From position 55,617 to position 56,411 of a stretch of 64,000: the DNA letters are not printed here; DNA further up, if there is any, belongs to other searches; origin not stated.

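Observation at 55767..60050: Two uncharacterised small genes inside the defense island (candidate novel defense or anti-defense components)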

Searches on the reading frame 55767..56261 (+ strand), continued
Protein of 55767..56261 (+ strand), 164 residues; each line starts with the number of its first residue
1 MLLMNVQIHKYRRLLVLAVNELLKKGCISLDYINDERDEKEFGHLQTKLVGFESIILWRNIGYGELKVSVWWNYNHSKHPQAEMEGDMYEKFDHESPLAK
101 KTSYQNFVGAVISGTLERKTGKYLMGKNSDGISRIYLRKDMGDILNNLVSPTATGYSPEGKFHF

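Call 90: search_protein_families(library=padloc, alignment_id=A3, max_evalue=0.00001)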
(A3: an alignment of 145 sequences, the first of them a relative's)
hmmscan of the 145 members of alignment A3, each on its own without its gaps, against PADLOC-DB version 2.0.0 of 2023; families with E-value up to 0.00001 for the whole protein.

A. member 1, L005:4764-5492:+ (242 aa): 0 families

B. families by the number of members that match (of 145 scanned): 100 families (the first 25 are shown)
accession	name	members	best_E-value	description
PDLC02926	HTH_VI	3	1e-10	-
PDLC00424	ThsB1|ThsB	2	3e-123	TIR-like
PDLC05062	PDC-S66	2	4.2e-55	-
PDLC00417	ThsB1|ThsB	2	2e-34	TIR-like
PDLC02989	cll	2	2.6e-19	-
PDLC02012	SAVED5--SAVED_TIR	2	2.7e-10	-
PDLC03954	RmrA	2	1.2e-07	-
PDLC03627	REase_MTase_IIG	1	0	Type IIG restriction enzyme-methyltransferase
PDLC03926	OloB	1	3.2e-133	-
PDLC04569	PDC-M30B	1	2.6e-113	-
PDLC04639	PDC-M41B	1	2.5e-112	-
PDLC03599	REase_MTase_IIG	1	9.3e-106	Type IIG restriction enzyme-methyltransferase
PDLC03598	REase_MTase_IIG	1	3.7e-89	Type IIG restriction enzyme-methyltransferase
PDLC02643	DrmMI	1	2.1e-77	DrmMI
PDLC03854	LmuA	1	1.5e-76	-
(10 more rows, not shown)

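Call 96: search_dna_similar(query=window:55767-56261:+, collection=phages, mode=protein, max_evalue=0.001)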
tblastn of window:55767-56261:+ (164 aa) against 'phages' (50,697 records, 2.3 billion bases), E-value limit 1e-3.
No match.
